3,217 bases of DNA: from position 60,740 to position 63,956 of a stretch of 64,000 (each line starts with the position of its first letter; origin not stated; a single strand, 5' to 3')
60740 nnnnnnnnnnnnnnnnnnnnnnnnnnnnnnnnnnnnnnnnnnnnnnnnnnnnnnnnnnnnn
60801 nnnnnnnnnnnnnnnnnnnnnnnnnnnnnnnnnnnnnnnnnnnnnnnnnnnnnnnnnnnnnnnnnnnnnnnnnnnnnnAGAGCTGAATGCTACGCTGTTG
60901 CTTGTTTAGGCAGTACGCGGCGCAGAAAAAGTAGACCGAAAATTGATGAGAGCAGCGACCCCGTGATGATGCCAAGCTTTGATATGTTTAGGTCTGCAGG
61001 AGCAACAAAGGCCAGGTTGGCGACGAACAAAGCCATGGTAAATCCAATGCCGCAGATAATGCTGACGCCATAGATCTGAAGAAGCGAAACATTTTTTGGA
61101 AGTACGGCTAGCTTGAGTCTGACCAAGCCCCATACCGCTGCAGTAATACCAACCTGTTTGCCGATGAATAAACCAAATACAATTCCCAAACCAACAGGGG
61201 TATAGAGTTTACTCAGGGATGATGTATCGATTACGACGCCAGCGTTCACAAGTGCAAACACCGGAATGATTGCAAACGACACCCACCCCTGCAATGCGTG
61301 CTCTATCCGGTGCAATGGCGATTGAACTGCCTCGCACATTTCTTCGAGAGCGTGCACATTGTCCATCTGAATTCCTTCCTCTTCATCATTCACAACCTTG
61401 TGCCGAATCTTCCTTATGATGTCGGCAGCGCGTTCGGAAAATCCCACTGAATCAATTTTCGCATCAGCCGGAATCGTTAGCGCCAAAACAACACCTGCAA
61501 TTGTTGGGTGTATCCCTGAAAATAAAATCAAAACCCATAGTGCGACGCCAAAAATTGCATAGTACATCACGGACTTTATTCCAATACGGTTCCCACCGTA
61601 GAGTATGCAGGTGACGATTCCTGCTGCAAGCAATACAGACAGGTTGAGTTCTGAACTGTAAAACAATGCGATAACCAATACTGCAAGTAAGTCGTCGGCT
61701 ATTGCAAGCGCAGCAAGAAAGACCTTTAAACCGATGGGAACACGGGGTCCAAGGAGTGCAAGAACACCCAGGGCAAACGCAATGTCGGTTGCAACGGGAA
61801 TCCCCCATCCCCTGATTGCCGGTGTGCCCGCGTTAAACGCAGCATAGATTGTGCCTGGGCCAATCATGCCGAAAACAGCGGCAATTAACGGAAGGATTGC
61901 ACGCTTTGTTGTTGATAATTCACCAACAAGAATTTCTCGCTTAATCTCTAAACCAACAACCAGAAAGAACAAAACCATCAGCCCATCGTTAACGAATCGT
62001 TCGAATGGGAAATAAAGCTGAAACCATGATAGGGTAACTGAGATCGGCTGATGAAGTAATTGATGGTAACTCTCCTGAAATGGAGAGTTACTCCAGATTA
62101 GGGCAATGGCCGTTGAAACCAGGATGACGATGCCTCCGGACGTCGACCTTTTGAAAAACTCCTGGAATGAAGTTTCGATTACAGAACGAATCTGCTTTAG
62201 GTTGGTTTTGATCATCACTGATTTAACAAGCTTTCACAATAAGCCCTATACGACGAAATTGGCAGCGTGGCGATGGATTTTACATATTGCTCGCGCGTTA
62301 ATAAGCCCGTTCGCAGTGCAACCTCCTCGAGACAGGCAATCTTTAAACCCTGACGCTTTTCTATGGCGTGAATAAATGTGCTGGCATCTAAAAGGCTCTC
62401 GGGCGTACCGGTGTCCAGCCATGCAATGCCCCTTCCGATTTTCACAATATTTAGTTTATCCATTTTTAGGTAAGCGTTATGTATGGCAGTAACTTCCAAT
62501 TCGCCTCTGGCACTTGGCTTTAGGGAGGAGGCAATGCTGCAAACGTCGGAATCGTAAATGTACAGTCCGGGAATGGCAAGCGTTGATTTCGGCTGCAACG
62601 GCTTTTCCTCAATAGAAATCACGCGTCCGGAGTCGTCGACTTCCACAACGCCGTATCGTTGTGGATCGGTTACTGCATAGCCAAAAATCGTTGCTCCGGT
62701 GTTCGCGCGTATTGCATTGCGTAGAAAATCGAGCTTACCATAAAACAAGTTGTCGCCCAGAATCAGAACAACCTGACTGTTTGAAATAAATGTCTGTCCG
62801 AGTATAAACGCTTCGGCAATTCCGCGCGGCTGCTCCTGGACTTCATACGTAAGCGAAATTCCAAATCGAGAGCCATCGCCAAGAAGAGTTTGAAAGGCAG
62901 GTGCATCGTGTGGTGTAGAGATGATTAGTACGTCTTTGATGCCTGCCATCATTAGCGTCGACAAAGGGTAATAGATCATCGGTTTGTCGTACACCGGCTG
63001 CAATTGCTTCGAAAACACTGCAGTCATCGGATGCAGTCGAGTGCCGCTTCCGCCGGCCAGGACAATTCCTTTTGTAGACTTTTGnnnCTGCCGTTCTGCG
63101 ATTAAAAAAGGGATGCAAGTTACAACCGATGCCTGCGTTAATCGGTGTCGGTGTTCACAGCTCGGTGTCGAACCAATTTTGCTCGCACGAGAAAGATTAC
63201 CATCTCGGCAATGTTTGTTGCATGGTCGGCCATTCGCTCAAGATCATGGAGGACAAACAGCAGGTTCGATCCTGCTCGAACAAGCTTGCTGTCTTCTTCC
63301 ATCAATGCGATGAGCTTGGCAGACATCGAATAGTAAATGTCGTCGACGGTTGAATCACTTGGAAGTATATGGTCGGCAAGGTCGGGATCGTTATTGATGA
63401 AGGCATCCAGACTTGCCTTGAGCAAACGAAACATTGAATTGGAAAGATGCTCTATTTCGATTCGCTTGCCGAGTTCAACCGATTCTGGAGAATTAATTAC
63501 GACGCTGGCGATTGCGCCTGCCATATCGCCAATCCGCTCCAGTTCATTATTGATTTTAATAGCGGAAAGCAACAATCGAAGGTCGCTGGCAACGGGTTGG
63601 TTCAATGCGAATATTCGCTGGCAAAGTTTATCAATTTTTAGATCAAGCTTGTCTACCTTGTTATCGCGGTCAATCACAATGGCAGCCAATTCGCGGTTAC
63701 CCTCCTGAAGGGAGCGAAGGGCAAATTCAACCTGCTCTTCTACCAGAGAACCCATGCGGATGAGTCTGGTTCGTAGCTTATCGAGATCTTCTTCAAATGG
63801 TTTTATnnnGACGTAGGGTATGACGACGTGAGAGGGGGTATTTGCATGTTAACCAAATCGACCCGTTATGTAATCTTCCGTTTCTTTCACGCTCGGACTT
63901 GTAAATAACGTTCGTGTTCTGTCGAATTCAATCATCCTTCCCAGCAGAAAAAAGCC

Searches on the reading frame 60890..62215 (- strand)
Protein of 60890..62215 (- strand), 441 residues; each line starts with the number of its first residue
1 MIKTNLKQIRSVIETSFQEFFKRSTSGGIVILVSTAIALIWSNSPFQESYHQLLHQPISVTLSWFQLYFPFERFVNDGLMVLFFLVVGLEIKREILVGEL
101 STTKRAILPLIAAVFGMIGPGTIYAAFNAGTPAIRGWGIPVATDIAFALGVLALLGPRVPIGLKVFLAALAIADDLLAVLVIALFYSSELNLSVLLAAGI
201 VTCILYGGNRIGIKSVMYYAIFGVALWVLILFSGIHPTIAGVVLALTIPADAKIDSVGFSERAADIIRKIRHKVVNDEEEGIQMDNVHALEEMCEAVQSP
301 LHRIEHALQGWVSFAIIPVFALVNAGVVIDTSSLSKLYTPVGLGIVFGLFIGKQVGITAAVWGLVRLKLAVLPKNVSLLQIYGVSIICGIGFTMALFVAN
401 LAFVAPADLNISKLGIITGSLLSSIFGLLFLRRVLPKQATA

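Call 50: search_protein_families(library=pfam, proteins=[window:60890-62215:-], max_evalue=0.001)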
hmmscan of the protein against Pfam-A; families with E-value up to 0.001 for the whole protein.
window:60890-62215:- (441 aa): 1 family
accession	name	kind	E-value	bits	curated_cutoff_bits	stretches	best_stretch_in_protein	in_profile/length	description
PF06965.17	Na_H_antiport_1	-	2.4e-141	471.4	23.5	1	19-431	2-374/374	Na+/H+ antiporter 1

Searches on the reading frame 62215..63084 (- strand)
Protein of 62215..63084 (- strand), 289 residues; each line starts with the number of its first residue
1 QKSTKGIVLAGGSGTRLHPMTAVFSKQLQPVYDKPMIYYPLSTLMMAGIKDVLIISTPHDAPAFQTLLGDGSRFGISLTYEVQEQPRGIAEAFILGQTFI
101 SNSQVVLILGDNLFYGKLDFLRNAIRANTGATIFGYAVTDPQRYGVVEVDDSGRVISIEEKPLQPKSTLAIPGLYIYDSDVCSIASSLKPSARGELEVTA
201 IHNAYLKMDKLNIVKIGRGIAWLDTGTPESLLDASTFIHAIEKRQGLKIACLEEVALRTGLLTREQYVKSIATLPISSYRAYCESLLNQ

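Call 50: search_protein_families(library=pfam, proteins=[window:62215-63084:-], max_evalue=0.001)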
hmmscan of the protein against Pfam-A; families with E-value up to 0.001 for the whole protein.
window:62215-63084:- (289 aa): 2 families
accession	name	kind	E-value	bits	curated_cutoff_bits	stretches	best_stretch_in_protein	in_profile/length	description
PF00483.29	NTP_transferase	-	1.4e-66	225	21.2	1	5-239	1-243/245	Nucleotidyl transferase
PF12804.13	NTP_transf_3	-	1.6e-07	32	27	1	6-115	1-99/160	MobA-like NTP transferase domain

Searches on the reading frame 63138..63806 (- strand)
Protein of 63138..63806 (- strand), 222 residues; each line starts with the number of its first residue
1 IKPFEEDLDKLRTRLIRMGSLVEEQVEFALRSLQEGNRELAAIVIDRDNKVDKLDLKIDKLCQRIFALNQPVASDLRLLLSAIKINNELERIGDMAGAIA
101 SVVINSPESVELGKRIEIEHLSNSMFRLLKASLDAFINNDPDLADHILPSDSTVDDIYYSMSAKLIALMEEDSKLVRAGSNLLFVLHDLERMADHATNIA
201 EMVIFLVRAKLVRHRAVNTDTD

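Call 50: search_protein_families(library=pfam, proteins=[window:63138-63806:-], max_evalue=0.001)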
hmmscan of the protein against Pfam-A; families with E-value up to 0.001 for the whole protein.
window:63138-63806:- (222 aa): 1 family
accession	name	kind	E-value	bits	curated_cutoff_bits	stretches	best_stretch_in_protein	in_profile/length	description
PF01895.24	PhoU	-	1.6e-40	137.8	23.5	2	15-102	1-88/89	PhoU domain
